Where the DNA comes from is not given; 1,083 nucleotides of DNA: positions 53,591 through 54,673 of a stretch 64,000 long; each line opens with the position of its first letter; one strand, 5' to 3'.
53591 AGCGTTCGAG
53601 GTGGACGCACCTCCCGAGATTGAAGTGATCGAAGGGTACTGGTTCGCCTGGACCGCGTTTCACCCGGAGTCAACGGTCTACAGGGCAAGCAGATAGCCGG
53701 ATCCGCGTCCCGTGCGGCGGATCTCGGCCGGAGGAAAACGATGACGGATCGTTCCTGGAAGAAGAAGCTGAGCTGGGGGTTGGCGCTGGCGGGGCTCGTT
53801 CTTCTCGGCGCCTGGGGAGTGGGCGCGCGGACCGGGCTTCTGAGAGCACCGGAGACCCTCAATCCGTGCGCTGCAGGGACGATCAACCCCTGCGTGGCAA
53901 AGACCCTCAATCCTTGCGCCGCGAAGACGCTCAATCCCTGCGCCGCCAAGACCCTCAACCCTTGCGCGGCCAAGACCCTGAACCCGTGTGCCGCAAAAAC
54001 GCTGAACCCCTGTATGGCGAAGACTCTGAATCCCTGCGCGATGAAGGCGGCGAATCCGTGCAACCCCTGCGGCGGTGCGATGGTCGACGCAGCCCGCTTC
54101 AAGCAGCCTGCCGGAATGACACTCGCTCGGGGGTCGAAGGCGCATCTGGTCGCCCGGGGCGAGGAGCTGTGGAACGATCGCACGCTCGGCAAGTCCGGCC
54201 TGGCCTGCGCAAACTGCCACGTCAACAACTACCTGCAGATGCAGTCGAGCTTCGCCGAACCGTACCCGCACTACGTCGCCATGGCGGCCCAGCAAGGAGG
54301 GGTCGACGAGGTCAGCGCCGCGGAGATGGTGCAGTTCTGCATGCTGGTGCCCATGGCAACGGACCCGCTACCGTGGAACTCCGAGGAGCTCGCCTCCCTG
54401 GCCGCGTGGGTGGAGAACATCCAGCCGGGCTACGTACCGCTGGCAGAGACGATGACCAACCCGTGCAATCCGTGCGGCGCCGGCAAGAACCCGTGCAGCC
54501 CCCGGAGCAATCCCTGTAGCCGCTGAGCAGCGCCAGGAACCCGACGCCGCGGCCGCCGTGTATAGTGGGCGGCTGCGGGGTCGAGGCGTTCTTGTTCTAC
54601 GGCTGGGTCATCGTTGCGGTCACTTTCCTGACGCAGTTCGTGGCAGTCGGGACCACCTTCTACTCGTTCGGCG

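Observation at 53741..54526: c-type cytochrome flanked by Cys-heptad 'KTLNPCA' tandem repeats encoded by drifting 21-bp DNA repeats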

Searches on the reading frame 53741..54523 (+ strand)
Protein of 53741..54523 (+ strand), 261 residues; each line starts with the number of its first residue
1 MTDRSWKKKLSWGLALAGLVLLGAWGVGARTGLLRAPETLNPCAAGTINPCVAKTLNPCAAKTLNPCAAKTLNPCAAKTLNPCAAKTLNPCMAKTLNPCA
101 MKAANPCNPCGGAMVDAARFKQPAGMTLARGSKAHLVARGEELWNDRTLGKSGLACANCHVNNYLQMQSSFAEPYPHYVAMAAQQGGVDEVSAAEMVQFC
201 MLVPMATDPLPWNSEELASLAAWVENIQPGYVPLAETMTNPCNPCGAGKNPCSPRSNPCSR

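Call 5: search_protein_families(library=ncbifam, proteins=[window:53741-54523:+], max_evalue=1)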
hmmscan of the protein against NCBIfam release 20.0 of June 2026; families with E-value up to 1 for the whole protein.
window:53741-54523:+ (261 aa): 1 family
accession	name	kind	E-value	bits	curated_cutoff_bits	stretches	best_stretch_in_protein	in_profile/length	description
TIGR04484.1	thiosulf_SoxA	equivalog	1.3e-06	27.9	110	1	136-227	5-89/212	sulfur oxidation c-type cytochrome SoxA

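Call 6: search_protein_families(library=pfam, proteins=[window:53741-54523:+], max_evalue=1)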
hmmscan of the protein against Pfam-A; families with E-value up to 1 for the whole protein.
window:53741-54523:+ (261 aa): 3 families
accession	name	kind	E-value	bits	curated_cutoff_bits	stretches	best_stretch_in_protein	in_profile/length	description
PF02389.20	Cornifin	-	7.8e-12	46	34.8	1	37-109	19-91/135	Cornifin (SPRR) family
PF21342.2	SoxA-TsdA_cyt-c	-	4.2e-08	33.5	27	1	139-226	1-81/88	SoxA/TsdA, cytochrome c domain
PF03150.19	CCP_MauG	-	0.046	14.8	25.6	1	137-174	4-37/149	Di-haem cytochrome c peroxidase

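Call 7: search_solved_structures(query=window:53741-54523:+, max_evalue=1, show_alignments=3)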
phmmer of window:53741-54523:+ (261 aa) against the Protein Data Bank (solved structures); distinct sequences matched with E-value up to 1: 4.
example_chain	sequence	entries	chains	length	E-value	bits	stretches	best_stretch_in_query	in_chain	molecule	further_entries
1h31_A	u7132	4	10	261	0.052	16.2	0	139-237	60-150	DIHEME CYTOCHROME C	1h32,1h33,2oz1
2c1d_A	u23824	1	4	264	0.37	13.4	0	136-161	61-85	SOXA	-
8z82_C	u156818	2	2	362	0.88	12.2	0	146-200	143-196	Photosynthetic reaction center cytochrome c subunit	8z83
1qdb_A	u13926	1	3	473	0.94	12.1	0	140-165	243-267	CYTOCHROME C NITRITE REDUCTASE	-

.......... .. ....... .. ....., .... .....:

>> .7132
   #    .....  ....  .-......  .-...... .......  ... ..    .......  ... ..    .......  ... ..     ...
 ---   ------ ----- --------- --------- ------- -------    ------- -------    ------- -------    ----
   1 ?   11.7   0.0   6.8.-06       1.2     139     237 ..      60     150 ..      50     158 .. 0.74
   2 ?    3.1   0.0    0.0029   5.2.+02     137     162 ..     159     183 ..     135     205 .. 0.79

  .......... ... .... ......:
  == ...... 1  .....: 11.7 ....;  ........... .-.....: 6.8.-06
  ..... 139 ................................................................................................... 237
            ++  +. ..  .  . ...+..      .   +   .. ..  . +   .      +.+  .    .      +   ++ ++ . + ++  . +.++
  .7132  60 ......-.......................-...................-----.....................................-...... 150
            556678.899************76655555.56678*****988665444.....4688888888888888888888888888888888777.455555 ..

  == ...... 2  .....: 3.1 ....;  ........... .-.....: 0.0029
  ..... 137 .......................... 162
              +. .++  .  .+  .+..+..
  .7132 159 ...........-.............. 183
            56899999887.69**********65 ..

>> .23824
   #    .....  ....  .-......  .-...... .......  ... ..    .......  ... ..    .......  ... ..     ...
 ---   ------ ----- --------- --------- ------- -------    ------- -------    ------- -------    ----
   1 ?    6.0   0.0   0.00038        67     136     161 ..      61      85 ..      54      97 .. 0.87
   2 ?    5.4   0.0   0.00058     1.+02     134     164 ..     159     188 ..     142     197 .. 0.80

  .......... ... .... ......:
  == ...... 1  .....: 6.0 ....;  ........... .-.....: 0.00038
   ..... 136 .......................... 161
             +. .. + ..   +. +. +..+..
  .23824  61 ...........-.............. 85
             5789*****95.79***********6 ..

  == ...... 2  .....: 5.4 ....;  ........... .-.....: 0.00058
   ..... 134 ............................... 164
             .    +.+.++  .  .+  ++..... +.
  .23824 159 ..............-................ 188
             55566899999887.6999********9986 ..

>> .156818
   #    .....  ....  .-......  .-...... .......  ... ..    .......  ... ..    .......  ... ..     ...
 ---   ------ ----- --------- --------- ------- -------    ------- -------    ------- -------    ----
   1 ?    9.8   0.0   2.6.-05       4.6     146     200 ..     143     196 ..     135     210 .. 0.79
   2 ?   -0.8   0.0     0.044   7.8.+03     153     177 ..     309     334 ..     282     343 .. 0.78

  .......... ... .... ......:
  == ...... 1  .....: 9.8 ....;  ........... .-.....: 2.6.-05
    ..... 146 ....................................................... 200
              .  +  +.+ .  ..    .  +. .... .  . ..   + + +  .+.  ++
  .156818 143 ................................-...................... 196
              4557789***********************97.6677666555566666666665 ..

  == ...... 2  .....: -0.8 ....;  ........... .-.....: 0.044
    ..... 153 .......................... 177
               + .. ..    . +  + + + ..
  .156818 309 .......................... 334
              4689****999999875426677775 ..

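Call 8: find_homologous_proteins(query=window:53741-54523:+, max_evalue=0.001)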
Query window:53741-54523:+ (261 aa): 704 proteins with E <= 0.001 among 7816 candidates; the best 120 are listed.
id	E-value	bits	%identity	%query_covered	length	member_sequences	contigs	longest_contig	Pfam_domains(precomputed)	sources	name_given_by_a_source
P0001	3.0e-165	566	75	100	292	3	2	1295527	PF21342.3,PF02389.21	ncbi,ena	-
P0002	1.1e-156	538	92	100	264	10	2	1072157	PF21342.3,PF02389.21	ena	-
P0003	2.0e-137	475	65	100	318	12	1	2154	PF21342.3,PF02389.21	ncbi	-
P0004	4.0e-133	461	83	100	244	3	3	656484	PF21342.3,PF02389.21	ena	-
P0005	2.6e-126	439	64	84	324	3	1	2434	PF21342.3,PF02389.21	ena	-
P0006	1.9e-125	436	55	97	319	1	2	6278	PF21342.3,PF02389.21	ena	-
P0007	4.0e-121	422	56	98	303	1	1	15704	PF21342.3,PF02389.21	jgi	jgi:hypothetical protein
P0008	1.2e-120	420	66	84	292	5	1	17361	PF21342.3,PF02389.21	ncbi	ncbi:MAG: hypothetical protein E2O73_03760, partial [Deltaproteobacteria bacterium]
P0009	1.7e-120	420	67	86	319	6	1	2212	PF21342.3,PF02389.21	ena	-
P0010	1.9e-120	419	60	95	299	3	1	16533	PF21342.3,PF02389.21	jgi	jgi:hypothetical protein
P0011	3.5e-114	399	65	84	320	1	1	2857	PF21342.3,PF02389.21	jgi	-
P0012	2.9e-113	396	58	99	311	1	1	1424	PF21342.3,PF02389.21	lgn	-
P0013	2.4e-110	386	63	92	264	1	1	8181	PF21342.3,PF02389.21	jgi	jgi:hypothetical protein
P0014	3.0e-110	386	59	81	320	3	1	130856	PF21342.3,PF02389.21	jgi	jgi:hypothetical protein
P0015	4.0e-110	386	59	93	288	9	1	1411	PF21342.3,PF02389.21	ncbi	-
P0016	1.1e-109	384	50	86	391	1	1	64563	PF21342.3,PF02389.21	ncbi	ncbi:MAG: hypothetical protein ACE5IL_01690 [Myxococcota bacterium]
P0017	6.2e-109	382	59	92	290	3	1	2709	PF21342.3,PF02389.21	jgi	-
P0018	1.0e-108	381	72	99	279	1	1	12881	PF21342.3,PF02389.21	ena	-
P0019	1.3e-106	374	60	84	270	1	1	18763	PF21342.3,PF02389.21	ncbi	ncbi:MAG: hypothetical protein ACE5FG_14385, partial [Myxococcota bacterium]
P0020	4.4e-106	372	60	86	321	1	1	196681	PF21342.3,PF02389.21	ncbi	-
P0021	1.9e-105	370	67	84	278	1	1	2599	PF21342.3,PF02389.21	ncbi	-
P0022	8.0e-98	345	59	99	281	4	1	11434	PF21342.3,PF02389.21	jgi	jgi:hypothetical protein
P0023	6.5e-96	339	67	73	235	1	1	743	PF21342.3,PF02389.21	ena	-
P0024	5.5e-94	333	62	99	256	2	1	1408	PF21342.3,PF02389.21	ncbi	-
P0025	5.6e-94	333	68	88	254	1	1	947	PF21342.3,PF02389.21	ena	-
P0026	1.1e-91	325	70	79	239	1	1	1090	PF21342.3,PF02389.21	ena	-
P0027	1.8e-91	324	65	94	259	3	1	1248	PF21342.3,PF02389.21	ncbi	-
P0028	1.0e-90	322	64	87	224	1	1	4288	PF21342.3,PF02389.21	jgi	-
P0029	3.2e-90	320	62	79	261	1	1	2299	PF21342.3,PF02389.21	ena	-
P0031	2.5e-89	317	63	86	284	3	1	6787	PF21342.3,PF02389.21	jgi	-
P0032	5.3e-89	316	66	72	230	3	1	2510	PF21342.3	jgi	jgi:cytochrome c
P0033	1.9e-88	314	55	83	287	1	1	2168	PF21342.3,PF02389.21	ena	-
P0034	2.4e-88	314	52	100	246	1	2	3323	PF21342.3,PF02389.21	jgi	jgi:hypothetical protein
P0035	5.7e-88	313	48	96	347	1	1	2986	PF21342.3,PF02389.21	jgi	-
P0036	7.0e-86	306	58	99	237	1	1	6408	PF21342.3,PF02389.21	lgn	-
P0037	6.1e-85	303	60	93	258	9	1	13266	PF21342.3,PF02389.21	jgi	jgi:cytochrome c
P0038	8.6e-83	296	68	82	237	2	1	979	PF21342.3,PF02389.21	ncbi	-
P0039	1.0e-82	296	43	99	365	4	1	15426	PF21342.3,PF02389.21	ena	-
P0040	5.9e-81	290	74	68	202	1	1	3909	PF21342.3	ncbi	-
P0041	1.0e-80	289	66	77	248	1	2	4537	PF21342.3,PF02389.21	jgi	jgi:cytochrome c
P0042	7.5e-80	286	58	91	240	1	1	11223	PF21342.3,PF02389.21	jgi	jgi:hypothetical protein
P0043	1.0e-78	283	67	82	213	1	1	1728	PF21342.3,PF02389.21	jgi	jgi:hypothetical protein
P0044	1.1e-78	283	57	95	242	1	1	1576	PF21342.3,PF02389.21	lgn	-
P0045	1.8e-78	282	57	90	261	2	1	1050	PF21342.3,PF02389.21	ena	-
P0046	1.7e-77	279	77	63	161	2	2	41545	PF21342.3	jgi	jgi:cytochrome c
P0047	1.8e-75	272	67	76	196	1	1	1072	PF21342.3,PF02389.21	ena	-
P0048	2.2e-75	272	62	84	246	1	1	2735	PF21342.3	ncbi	-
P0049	3.9e-75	271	64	74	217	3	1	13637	PF21342.3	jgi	jgi:cytochrome c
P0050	4.4e-75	271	57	100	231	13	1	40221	PF21342.3,PF02389.21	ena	-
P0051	3.2e-73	265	78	56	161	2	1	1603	PF21342.3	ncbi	-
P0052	4.4e-73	264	69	71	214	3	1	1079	PF21342.3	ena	-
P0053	4.8e-73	264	63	76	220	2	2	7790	PF21342.3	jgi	jgi:hypothetical protein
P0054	2.6e-72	262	73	56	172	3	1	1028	PF21342.3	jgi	jgi:cytochrome c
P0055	4.5e-72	261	56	97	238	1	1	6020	PF21342.3,PF02389.21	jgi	jgi:cytochrome c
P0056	6.5e-72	260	60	84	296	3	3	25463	PF21342.3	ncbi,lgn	-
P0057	9.1e-72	260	59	88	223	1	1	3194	PF21342.3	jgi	-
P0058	1.8e-71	259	47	85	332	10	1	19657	PF21342.3,PF03150.20,PF02389.21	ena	-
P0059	1.8e-71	259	61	87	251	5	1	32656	PF21342.3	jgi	jgi:hypothetical protein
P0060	1.5e-69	252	61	81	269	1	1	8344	PF21342.3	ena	-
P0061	3.6e-69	251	64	76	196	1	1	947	PF21342.3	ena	-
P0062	1.1e-68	250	53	99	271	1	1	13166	PF21342.3,PF02389.21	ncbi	-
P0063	2.2e-68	249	60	78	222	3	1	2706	PF21342.3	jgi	jgi:hypothetical protein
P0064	3.1e-67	245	62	72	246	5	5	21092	PF21342.3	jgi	jgi:hypothetical protein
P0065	5.6e-65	237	66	63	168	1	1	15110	PF21342.3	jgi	jgi:cytochrome c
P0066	2.0e-64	236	59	75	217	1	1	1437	PF21342.3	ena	-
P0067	3.9e-64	235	62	68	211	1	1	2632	PF21342.3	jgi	jgi:cytochrome c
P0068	5.9e-64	234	54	86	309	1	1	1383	PF21342.3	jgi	-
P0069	6.0e-64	234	62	69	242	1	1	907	PF21342.3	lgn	-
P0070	2.2e-63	232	59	84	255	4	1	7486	PF21342.3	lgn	-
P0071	3.8e-63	231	72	56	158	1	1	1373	PF21342.3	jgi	jgi:cytochrome c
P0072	1.2e-62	230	62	82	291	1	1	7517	PF21342.3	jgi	-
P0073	3.5e-62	228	58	71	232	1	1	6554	PF21342.3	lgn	-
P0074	3.7e-62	228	48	95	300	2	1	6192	PF21342.3,PF02389.21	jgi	-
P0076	6.9e-62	227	61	77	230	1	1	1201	PF21342.3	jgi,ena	-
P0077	1.0e-61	227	56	86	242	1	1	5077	PF21342.3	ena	-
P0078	2.1e-61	226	59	84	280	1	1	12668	PF21342.3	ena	-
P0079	4.1e-61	225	60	69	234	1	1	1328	PF21342.3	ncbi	-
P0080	9.3e-61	224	63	61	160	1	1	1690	PF21342.3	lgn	-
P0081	2.4e-60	222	57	74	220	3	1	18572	PF21342.3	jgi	jgi:hypothetical protein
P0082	3.3e-60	222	50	85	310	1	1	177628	PF21342.3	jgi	-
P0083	4.1e-60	222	54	68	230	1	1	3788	PF21342.3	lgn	-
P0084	4.7e-60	221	52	98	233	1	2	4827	PF21342.3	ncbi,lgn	-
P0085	8.3e-60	221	51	98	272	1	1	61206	PF21342.3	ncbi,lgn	-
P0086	2.1e-59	219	56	76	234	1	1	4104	PF21342.3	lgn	-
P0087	6.5e-59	218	52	98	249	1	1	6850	PF21342.3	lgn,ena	-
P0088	1.4e-58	216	48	100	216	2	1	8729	PF21342.3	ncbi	-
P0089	2.6e-58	216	59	74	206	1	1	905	PF21342.3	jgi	jgi:cytochrome c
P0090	4.0e-58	215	55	83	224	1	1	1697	PF21342.3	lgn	-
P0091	5.1e-58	215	52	84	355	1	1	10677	PF21342.3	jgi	-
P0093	8.0e-58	214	56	67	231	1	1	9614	PF21342.3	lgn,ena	-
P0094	1.6e-57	213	54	89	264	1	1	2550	PF21342.3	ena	-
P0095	1.8e-57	213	55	82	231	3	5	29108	PF21342.3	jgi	jgi:hypothetical protein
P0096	2.2e-57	213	51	84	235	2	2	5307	PF21342.3,PF02389.21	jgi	-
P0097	2.2e-57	213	59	75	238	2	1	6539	PF21342.3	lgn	-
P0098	3.3e-57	212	54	86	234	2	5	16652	PF21342.3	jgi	jgi:hypothetical protein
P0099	1.1e-56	210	51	95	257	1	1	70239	PF21342.3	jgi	-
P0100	1.4e-56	210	56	77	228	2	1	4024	PF21342.3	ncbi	-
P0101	2.2e-56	209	59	66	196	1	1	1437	PF21342.3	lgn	-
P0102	3.6e-56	209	54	70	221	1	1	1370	PF21342.3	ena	-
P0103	3.6e-56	209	51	95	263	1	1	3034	PF21342.3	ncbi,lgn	ncbi:MAG: cytochrome C peroxidase [Myxococcota bacterium]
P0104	3.7e-56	209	55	83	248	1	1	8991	PF21342.3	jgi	jgi:hypothetical protein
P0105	4.4e-56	208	59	70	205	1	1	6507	PF21342.3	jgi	jgi:hypothetical protein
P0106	1.2e-55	207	53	80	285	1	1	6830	PF21342.3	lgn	-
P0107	1.5e-55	207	62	59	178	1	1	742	PF21342.3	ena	-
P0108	3.4e-55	205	59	81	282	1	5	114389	PF21342.3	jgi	jgi:hypothetical protein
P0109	3.9e-55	205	51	83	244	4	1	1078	PF21342.3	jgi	jgi:hypothetical protein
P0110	4.9e-55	205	52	85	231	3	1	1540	PF21342.3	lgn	-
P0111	5.3e-55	205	50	85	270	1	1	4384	PF21342.3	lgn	-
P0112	8.3e-55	204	60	81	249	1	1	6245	PF21342.3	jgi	-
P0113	2.0e-54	203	51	87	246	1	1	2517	PF21342.3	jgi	jgi:hypothetical protein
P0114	4.9e-54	202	48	96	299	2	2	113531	PF21342.3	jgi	-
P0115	1.5e-53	200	55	78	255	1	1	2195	PF21342.3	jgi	jgi:hypothetical protein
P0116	1.9e-53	200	60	77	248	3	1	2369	PF21342.3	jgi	jgi:hypothetical protein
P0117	1.9e-53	200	56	84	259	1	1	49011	PF21342.3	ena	-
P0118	3.0e-53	199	53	83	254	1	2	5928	PF21342.3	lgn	-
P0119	4.5e-53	198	52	84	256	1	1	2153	PF21342.3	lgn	-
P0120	6.6e-53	198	55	80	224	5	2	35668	PF21342.3,PF03150.20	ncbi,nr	ncbi:MAG: cytochrome C peroxidase [bacterium]|nr:cytochrome C peroxidase [bacterium]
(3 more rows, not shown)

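Call 11: find_encoding_contigs(protein=P0001, flank=8000, max_places=2)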
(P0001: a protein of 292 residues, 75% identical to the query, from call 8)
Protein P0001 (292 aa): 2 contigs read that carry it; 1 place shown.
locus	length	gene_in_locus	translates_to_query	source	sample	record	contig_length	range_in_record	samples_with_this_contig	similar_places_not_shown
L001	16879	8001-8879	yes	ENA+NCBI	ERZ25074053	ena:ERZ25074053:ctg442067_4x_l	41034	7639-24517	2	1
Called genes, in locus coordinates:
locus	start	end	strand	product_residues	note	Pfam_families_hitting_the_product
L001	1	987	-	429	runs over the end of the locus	PF00149:Metallophos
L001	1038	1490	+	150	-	-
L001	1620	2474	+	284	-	-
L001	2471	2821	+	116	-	-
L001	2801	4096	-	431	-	PF06808:DctM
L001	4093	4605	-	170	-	PF04290:DctQ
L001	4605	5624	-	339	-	PF03480:DctP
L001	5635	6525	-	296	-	PF16811:TAtT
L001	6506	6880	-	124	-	PF00581:Rhodanese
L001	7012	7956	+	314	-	PF11376:DUF3179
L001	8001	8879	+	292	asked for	PF02389:Cornifin, PF21342:SoxA-TsdA_cyt-c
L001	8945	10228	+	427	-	PF07690:MFS_1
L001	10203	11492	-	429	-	PF22113:Mtrc-MtrF_II-IV_dom (faint), PF14522:Cytochrome_C7 (faint), PF13435:Cytochrome_C554 (weak)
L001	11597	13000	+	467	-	PF04055:Radical_SAM, PF06969:HemN_C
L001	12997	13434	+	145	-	PF03653:UPF0093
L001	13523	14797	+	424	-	PF00296:Bac_luciferase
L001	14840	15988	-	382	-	PF13398:Peptidase_M50B (weak), PF02163:Peptidase_M50, PF00571:CBS (weak)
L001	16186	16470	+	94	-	-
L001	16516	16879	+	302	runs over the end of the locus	PF00226:DnaJ, PF01556:DnaJ_C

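Call 12: find_encoding_contigs(protein=P0020, flank=8000, max_places=2)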
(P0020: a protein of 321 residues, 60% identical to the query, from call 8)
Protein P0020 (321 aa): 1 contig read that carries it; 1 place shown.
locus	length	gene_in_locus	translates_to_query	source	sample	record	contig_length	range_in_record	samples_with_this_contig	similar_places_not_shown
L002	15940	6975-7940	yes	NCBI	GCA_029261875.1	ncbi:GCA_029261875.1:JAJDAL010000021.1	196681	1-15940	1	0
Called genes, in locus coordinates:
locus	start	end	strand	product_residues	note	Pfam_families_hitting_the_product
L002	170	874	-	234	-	PF00753:Lactamase_B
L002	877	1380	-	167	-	-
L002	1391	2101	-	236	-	PF20408:Abhydrolase_11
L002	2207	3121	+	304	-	PF01073:3Beta_HSD, PF01370:Epimerase, PF04321:RmlD_sub_bind, PF16363:GDP_Man_Dehyd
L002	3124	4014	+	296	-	PF01553:Acyltransferase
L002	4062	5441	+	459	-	PF01663:Phosphodiest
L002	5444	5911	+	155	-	PF06803:DUF1232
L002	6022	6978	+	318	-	PF11376:DUF3179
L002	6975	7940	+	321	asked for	PF02389:Cornifin, PF21342:SoxA-TsdA_cyt-c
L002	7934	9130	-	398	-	PF14522:Cytochrome_C7 (faint), PF22113:Mtrc-MtrF_II-IV_dom (faint), PF13435:Cytochrome_C554 (weak)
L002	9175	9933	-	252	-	PF00753:Lactamase_B, PF16123:HAGH_C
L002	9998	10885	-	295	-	PF12705:PDDEXK_1, PF10926:DUF2800 (weak)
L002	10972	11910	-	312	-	PF12705:PDDEXK_1, PF01930:Cas_Cas4 (weak)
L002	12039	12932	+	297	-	PF00142:Fer4_NifH (faint), PF01656:CbiA, PF09140:MipZ (weak), PF10609:ParA, PF13614:AAA_31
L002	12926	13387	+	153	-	PF03918:CcmH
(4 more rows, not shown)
